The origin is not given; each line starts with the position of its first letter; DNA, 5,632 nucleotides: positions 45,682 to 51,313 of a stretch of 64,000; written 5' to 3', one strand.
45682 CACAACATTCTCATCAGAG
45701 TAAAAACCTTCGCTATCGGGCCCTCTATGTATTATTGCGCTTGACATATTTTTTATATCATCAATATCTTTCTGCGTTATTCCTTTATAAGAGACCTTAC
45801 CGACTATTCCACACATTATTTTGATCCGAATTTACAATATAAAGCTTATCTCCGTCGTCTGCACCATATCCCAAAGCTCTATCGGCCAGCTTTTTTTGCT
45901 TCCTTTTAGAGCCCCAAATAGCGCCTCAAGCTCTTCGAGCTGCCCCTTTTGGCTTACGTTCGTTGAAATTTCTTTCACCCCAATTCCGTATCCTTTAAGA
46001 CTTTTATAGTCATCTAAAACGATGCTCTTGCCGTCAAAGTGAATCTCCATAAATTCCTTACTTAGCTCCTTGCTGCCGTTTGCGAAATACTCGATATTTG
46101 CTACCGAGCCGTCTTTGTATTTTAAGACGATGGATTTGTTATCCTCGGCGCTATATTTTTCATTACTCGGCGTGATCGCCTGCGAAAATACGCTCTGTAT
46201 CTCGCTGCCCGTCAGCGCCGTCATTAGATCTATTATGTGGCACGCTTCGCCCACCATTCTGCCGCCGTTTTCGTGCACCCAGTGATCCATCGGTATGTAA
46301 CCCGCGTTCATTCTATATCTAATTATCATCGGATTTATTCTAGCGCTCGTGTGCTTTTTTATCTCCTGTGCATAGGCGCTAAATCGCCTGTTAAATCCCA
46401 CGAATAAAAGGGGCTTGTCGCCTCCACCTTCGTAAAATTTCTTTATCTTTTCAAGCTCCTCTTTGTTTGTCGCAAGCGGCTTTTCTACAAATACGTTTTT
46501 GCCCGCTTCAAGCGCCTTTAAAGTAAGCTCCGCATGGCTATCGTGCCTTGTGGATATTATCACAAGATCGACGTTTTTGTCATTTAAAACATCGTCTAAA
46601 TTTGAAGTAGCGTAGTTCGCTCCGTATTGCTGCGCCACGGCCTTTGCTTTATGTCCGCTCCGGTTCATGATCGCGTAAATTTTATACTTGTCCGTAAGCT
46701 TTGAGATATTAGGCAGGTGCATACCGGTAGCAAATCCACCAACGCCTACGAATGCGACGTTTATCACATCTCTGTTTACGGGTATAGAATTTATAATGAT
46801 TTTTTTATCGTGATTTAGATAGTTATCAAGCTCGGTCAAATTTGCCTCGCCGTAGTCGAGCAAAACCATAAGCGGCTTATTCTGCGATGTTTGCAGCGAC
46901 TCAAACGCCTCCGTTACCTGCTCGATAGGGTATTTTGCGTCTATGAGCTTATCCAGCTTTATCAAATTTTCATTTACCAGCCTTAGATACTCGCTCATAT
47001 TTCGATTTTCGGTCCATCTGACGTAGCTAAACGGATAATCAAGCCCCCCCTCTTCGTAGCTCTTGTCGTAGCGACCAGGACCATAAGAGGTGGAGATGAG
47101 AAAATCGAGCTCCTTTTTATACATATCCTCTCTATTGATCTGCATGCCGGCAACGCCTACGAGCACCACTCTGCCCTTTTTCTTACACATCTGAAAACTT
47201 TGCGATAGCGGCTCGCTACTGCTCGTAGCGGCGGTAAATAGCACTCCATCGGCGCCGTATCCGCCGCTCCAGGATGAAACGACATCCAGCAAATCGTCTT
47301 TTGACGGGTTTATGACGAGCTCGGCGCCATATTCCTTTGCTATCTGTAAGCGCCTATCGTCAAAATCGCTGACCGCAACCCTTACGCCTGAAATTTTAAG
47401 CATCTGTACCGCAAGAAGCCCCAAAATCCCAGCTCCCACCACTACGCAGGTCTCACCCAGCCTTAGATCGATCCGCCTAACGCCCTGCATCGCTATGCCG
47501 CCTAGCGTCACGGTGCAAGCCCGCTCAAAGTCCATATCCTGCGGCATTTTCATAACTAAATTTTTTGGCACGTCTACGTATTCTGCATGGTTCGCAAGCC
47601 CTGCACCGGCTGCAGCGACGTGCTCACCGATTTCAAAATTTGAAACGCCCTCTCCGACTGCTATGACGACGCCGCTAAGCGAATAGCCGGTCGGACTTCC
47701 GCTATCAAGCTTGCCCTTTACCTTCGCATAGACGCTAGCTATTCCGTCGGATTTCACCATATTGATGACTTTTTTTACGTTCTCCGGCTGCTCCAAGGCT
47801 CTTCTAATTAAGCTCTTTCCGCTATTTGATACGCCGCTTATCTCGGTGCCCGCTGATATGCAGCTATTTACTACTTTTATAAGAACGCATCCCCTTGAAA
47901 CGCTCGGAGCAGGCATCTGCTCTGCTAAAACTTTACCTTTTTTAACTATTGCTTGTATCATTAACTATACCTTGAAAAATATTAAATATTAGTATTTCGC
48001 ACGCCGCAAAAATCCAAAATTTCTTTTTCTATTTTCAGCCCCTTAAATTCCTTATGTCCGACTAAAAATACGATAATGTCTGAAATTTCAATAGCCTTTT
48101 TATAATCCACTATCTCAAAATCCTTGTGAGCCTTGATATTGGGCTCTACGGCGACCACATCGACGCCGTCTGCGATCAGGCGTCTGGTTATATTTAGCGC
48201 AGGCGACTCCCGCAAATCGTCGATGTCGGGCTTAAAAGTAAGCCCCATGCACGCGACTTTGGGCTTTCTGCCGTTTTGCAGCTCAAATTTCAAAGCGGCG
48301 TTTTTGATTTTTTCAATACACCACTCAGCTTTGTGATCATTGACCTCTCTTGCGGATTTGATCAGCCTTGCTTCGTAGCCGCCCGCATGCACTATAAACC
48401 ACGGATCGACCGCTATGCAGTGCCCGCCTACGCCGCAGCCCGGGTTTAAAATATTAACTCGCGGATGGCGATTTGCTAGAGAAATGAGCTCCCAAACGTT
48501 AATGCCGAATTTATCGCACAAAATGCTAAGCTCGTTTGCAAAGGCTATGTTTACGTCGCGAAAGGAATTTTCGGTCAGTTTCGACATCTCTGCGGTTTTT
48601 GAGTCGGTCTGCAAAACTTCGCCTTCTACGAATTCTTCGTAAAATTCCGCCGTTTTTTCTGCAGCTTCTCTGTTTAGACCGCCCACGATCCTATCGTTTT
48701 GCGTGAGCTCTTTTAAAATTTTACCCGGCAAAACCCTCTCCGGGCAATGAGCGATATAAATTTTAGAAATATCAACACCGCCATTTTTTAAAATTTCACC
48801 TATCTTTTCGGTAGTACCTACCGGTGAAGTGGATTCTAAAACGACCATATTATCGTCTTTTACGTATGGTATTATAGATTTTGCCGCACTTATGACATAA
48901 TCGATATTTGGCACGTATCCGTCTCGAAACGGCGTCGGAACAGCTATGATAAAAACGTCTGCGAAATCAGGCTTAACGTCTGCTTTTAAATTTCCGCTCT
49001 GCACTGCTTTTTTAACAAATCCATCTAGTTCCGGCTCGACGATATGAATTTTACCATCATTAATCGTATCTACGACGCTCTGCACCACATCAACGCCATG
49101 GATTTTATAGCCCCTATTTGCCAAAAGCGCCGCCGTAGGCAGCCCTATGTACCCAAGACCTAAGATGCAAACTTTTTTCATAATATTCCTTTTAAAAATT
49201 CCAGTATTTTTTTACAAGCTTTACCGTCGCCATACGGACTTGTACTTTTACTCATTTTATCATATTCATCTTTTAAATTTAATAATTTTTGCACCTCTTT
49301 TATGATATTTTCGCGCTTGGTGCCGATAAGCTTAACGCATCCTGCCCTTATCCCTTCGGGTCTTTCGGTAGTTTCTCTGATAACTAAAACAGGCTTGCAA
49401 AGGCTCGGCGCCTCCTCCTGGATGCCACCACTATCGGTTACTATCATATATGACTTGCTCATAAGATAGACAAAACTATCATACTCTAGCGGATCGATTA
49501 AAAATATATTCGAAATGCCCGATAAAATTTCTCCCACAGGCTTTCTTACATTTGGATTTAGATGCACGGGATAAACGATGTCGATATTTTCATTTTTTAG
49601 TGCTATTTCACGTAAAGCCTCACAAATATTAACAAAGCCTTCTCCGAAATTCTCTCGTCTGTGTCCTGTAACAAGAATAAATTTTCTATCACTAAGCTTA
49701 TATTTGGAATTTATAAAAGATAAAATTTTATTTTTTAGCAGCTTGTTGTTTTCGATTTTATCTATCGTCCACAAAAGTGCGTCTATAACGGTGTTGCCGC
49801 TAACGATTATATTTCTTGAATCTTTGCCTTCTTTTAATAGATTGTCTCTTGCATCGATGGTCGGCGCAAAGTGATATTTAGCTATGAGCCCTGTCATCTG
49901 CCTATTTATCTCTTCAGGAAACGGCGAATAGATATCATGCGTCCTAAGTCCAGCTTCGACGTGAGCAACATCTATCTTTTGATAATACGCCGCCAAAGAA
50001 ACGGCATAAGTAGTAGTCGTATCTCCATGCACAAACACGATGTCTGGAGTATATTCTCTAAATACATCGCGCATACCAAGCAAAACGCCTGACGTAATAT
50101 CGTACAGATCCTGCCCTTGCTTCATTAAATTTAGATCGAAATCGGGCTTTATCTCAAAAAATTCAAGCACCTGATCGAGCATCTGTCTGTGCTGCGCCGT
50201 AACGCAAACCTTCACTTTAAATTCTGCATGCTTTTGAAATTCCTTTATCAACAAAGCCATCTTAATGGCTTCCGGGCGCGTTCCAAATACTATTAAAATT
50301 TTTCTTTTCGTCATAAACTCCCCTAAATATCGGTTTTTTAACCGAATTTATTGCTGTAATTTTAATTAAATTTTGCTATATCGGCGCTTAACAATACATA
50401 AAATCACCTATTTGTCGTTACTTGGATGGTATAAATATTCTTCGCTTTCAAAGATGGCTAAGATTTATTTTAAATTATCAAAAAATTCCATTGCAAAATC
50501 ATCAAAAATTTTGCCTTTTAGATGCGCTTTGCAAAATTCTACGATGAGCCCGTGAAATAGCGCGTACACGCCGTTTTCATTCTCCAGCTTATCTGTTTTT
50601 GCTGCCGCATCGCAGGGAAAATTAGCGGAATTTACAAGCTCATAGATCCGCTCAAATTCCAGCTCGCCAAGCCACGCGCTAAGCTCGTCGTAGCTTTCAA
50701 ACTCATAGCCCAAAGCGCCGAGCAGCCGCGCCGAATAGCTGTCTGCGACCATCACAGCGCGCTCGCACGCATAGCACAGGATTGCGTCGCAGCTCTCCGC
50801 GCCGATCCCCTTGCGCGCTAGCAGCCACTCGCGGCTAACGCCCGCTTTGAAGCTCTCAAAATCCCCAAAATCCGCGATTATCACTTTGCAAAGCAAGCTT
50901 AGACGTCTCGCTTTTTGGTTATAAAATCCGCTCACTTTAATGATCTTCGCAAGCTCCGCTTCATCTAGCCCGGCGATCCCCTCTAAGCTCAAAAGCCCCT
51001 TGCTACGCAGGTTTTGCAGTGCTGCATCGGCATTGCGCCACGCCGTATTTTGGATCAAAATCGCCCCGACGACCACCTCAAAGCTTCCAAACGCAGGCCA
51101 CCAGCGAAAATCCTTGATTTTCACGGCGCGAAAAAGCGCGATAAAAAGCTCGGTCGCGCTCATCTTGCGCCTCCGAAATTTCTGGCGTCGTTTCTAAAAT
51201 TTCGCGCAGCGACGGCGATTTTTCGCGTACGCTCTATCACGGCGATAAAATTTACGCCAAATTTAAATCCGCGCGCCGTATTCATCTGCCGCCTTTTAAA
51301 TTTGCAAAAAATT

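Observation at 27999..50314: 22 kb Wzx/Wzy/Wzz-dependent heteropolysaccharide operon next to tRNA-Lys in a Campylobacter-like genome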

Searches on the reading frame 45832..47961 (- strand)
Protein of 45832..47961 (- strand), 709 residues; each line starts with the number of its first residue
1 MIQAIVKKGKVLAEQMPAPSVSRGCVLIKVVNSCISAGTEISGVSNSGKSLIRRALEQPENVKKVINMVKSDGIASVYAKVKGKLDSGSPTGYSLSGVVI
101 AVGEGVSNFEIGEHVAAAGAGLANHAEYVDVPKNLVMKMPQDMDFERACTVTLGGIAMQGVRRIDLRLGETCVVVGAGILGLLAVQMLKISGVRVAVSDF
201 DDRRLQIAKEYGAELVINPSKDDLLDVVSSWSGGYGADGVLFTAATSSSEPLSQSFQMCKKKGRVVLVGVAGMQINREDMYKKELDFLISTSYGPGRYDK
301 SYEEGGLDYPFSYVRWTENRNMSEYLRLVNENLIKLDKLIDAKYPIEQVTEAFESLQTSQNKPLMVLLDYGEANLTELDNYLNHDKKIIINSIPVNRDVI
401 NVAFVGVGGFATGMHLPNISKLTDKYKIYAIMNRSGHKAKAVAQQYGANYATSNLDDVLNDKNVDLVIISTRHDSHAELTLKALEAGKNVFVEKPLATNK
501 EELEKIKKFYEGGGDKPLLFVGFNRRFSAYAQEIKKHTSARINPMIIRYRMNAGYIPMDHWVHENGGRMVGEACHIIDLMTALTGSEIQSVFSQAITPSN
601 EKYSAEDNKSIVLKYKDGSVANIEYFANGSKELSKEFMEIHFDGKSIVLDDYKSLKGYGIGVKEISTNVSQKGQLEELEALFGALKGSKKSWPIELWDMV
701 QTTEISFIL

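Call 5: search_protein_families(library=pfam, proteins=[window:45832-47961:-], max_evalue=0.01)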
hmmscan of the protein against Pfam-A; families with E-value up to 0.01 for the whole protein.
window:45832-47961:- (709 aa): 12 families
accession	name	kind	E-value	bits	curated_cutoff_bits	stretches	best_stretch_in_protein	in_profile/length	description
PF01408.29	GFO_IDH_MocA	-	1.4e-28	100.4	24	1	400-511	1-110/120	Oxidoreductase family, NAD-binding Rossmann fold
PF00107.32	ADH_zinc_N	-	4.4e-21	75.6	31.8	1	180-299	2-121/129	Zinc-binding dehydrogenase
PF16912.11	Glu_dehyd_C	-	6.7e-09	36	34.9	1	170-273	32-134/211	Glucose dehydrogenase C-terminus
PF22725.1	GFO_IDH_MocA_C3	-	1.3e-08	35.3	27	1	559-642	33-118/124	GFO/IDH/MocA C-terminal domain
PF13602.12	ADH_zinc_N_2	-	6e-08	34.1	27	1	212-360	2-127/134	Zinc-binding dehydrogenase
PF01488.26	Shikimate_DH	-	5.7e-07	30.1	24.3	1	422-475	31-87/138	Shikimate / quinate 5-dehydrogenase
PF03447.22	NAD_binding_3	-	6.9e-07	30.4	24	1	425-495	21-90/116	Homoserine dehydrogenase, NAD binding domain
PF02894.22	GFO_IDH_MocA_C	-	4.7e-06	27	22.9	1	563-648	37-128/218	Oxidoreductase family, C-terminal alpha/beta domain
PF08240.17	ADH_N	-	8.2e-05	23.2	23.5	1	89-140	34-103/104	Alcohol dehydrogenase GroES-like domain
PF03807.23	F420_oxidored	-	0.00018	22.5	21.6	1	402-480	2-76/94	NADP oxidoreductase coenzyme F420-dependent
PF01262.27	AlaDh_PNT_C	-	0.00065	19.6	23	1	171-216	30-77/214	Alanine dehydrogenase/PNT, C-terminal domain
PF01118.30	Semialdhyde_dh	-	0.0048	17.7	26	0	401-491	1-94/121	Semialdehyde dehydrogenase, NAD binding domain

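Call 8: search_protein_families(library=ncbifam, proteins=[window:45832-47961:-], max_evalue=0.001)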
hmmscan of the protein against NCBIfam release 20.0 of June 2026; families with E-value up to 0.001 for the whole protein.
window:45832-47961:- (709 aa): 35 families (the best 25 are shown)
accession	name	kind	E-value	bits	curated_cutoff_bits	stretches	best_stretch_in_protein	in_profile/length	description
TIGR04380.1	myo_inos_iolG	equivalog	1.7e-34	119.2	355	1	400-624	2-228/330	inositol 2-dehydrogenase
TIGR00692.1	tdh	equivalog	8.6e-25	87.5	458.35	1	125-275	119-267/340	L-threonine 3-dehydrogenase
NF007574.0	PRK10206.1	equivalog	4.8e-24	85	352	1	399-542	2-143/345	oxidoreductase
TIGR03989.1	Rxyl_3153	subfamily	6.8e-22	78.2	440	1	121-361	137-363/370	NDMA-dependent alcohol dehydrogenase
NF003808.0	PRK05396.1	equivalog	1.1e-21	77.1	380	1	125-275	121-269/341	L-threonine 3-dehydrogenase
TIGR02824.1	quinone_pig3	subfamily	1.9e-20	73.2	296.8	1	91-274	61-243/325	putative NAD(P)H quinone oxidoreductase, PIG3 family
NF052679.1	InsChiInosDhIolG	equivalog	8e-20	71.1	540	1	402-628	5-230/343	bifunctional inositol 2-dehydrogenase/D-chiro-inositol 1-dehydrogenase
NF040723.1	UDP-GlcNAcDh_Arch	equivalog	3.9e-18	66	450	1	400-620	1-210/302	UDP-N-acetylglucosamine 3-dehydrogenase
NF006940.0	PRK09422.1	equivalog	2.1e-17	63.1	344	1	126-274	118-265/338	alcohol dehydrogenase AdhP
TIGR03451.1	mycoS_dep_FDH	equivalog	9.9e-17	60.8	512.9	1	128-359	134-349/358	S-(hydroxymethyl)mycothiol dehydrogenase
NF041097.1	keto_inos_dh_IolM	equivalog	1e-16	60.6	450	1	150-275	186-317/389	scyllo-inosose 3-dehydrogenase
NF007489.0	PRK10083.1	equivalog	1.2e-15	57.4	376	1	125-288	117-280/339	Zn-dependent oxidoreductase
NF052479.1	LevoglcsnDh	equivalog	7.2e-14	51.3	650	1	431-529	41-137/386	levoglucosan dehydrogenase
NF008024.0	PRK10754.1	subfamily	1.8e-13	50.2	348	1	85-271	57-241/327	NADPH:quinone reductase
NF008607.0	PRK11579.1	subfamily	1.5e-12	47.2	330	1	398-529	3-128/346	oxidoreductase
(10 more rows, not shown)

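Call 37: search_solved_structures(query=window:45832-47961:-, max_evalue=0.00001)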
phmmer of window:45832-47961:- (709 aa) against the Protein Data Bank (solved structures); distinct sequences matched with E-value up to 0.00001: 177 (the best 60 are shown).
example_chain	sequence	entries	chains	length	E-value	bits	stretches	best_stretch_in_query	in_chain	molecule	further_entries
3ezy_A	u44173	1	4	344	1.4e-19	73.2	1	401-624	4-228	Dehydrogenase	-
1rjw_A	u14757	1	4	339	4.3e-18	68.3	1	66-271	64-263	Alcohol dehydrogenase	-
3f4l_A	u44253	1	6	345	6.1e-18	67.8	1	399-538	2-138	Putative oxidoreductase yhhX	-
3pii_A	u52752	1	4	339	1.3e-17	66.7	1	66-271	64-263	Alcohol dehydrogenase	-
1llu_A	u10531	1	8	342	1.4e-17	66.7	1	124-270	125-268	Alcohol Dehydrogenase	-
3qwa_A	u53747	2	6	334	2.1e-17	66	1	91-271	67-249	Probable quinone oxidoreductase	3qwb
6ie0_A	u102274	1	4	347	3.4e-17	65.4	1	117-284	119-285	(R,R)-butanediol dehydrogenase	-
9m3d_B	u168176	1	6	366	9e-17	64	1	401-529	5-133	DgpA1 from W974-1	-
7xr9_A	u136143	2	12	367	1.3e-15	60.1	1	400-538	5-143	DgpA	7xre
5vm2_A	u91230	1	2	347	1.4e-15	60.1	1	127-271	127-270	Alcohol dehydrogenase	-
3mz0_A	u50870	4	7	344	3.8e-15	58.6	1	402-629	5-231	Inositol 2-dehydrogenase/D-chiro-inositol 3-dehydrogenase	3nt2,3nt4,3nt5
9kuj_A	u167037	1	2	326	5.1e-15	58.2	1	90-276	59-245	Quinone oxidoreductase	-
4l8v_A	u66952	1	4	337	6.1e-15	57.9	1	403-629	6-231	Inositol 2-dehydrogenase/D-chiro-inositol 3-dehydrogenase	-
4l9r_A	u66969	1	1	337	6.1e-15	57.9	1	403-629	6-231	Inositol 2-dehydrogenase/D-chiro-inositol 3-dehydrogenase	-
3meq_A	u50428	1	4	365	6.9e-15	57.7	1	124-270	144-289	Alcohol dehydrogenase, zinc-containing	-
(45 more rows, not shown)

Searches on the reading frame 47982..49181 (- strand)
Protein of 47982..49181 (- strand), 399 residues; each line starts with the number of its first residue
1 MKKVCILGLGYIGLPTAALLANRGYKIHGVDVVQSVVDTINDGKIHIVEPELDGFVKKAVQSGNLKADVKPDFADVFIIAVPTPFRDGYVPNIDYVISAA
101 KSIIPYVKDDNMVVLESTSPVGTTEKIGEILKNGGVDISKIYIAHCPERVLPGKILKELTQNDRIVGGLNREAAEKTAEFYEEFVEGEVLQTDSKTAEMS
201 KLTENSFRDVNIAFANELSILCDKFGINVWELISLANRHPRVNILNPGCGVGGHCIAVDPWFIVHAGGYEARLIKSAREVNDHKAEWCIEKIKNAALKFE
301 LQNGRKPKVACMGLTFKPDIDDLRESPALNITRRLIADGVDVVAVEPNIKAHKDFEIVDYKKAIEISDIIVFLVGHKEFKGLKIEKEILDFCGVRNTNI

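Call 5: search_protein_families(library=pfam, proteins=[window:47982-49181:-], max_evalue=0.01)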
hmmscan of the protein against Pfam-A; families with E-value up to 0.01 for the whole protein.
window:47982-49181:- (399 aa): 7 families
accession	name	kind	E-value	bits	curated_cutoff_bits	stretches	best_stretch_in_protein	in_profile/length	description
PF03721.20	UDPG_MGDP_dh_N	-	1.4e-51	175.2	27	1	2-178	1-184/187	UDP-glucose/GDP-mannose dehydrogenase family, NAD binding domain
PF00984.24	UDPG_MGDP_dh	-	1.1e-29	102.9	25.4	1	195-282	1-93/94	UDP-glucose/GDP-mannose dehydrogenase family, central domain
PF03720.21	UDPG_MGDP_dh_C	-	5.6e-18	65.7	30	1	310-385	1-83/103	UDP-glucose/GDP-mannose dehydrogenase family, UDP binding domain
PF03446.21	NAD_binding_2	-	2.9e-06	27.8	21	1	3-137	1-113/161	NAD binding domain of 6-phosphogluconate dehydrogenase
PF02826.25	2-Hacid_dh_C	-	0.00023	21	25.1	0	2-47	37-82/178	D-isomer specific 2-hydroxyacid dehydrogenase, NAD binding domain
PF02558.23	ApbA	-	0.0025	17.9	22.2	1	4-85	1-78/150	Ketopantoate reductase PanE/ApbA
PF02737.24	3HCDH_N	-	0.0071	16.7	22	0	3-42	1-40/180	3-hydroxyacyl-CoA dehydrogenase, NAD binding domain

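Call 8: search_protein_families(library=ncbifam, proteins=[window:47982-49181:-], max_evalue=0.001)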
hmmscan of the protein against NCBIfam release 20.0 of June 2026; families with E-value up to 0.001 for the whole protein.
window:47982-49181:- (399 aa): 9 families
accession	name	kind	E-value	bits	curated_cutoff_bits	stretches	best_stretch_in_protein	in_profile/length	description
NF008286.0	PRK11064.1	equivalog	5.5e-160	532.6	459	1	2-385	4-405/420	UDP-N-acetyl-D-mannosamine dehydrogenase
TIGR03026.1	NDP-sugDHase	subfamily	5.6e-120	400.9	189.8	1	2-386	1-398/413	nucleotide sugar dehydrogenase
NF040825.1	UDPMaNacDH_Arch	equivalog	2.6e-104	349.4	750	1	3-386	2-384/418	UDP-N-acetyl-D-mannosamine dehydrogenase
NF041297.1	UDPGDh_AglM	equivalog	1.7e-50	172.2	670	1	3-358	2-370/429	UDP-glucose 6-dehydrogenase AglM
NF047673.2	TeichurnBiosyTuaD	equivalog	2.2e-49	168.8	700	1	1-380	1-391/439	UDP-glucose 6-dehydrogenase TuaD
NF011729.0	PRK15182.1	equivalog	1.3e-38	132.9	592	1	3-385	8-397/425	Vi polysaccharide biosynthesis UDP-N-acetylglucosamine C-6 dehydrogenase TviB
NF011631.0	PRK15057.1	equivalog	1.1e-26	93.8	757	1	3-355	2-345/388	UDP-glucose 6-dehydrogenase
TIGR00745.1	apbA_panE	subfamily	0.00043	19.7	141.35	0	3-155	1-136/305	2-dehydropantoate 2-reductase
NF004943.0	PRK06292.2-1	equivalog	0.0005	19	432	1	2-57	172-227/456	dihydrolipoyl dehydrogenase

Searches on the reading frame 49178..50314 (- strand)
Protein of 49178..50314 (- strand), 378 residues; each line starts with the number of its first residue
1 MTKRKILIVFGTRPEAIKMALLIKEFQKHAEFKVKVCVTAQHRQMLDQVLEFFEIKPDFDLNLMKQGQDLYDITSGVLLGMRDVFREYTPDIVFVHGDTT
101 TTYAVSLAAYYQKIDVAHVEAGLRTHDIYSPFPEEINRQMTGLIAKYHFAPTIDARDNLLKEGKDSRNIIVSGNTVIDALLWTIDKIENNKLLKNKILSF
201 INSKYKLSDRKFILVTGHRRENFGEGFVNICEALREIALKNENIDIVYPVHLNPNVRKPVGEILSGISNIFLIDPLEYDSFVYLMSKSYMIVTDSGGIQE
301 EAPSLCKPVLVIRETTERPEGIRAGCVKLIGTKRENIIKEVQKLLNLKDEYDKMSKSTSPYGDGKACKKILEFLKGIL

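Call 5: search_protein_families(library=pfam, proteins=[window:49178-50314:-], max_evalue=0.01)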
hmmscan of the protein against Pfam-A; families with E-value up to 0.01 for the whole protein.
window:49178-50314:- (378 aa): 1 family
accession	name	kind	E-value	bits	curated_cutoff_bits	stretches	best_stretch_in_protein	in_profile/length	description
PF02350.25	Epimerase_2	-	6.2e-123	410.5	30.6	1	24-375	1-347/347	UDP-N-acetylglucosamine 2-epimerase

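Call 8: search_protein_families(library=ncbifam, proteins=[window:49178-50314:-], max_evalue=0.001)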
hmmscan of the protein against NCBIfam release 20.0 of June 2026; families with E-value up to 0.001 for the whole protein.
window:49178-50314:- (378 aa): 2 families
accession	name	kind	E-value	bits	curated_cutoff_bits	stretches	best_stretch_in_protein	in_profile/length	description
TIGR00236.1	wecB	equivalog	2.2e-152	507.4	210.15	1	5-375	2-363/366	non-hydrolyzing UDP-N-acetylglucosamine 2-epimerase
TIGR03568.1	NeuC_NnaA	equivalog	2.3e-30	105.7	235.9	1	4-374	1-365/365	UDP-N-acetylglucosamine 2-epimerase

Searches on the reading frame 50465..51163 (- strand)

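Call 19: search_protein_families(library=pfam, proteins=[window:50465-51163:-], max_evalue=0.001)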
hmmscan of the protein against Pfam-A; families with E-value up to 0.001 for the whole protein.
window:50465-51163:- (232 aa): 1 family
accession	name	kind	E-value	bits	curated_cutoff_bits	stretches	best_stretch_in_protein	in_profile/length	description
PF00730.31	HhH-GPD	-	8.4e-14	52.3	26.2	1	32-152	1-87/108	HhH-GPD superfamily base excision DNA repair protein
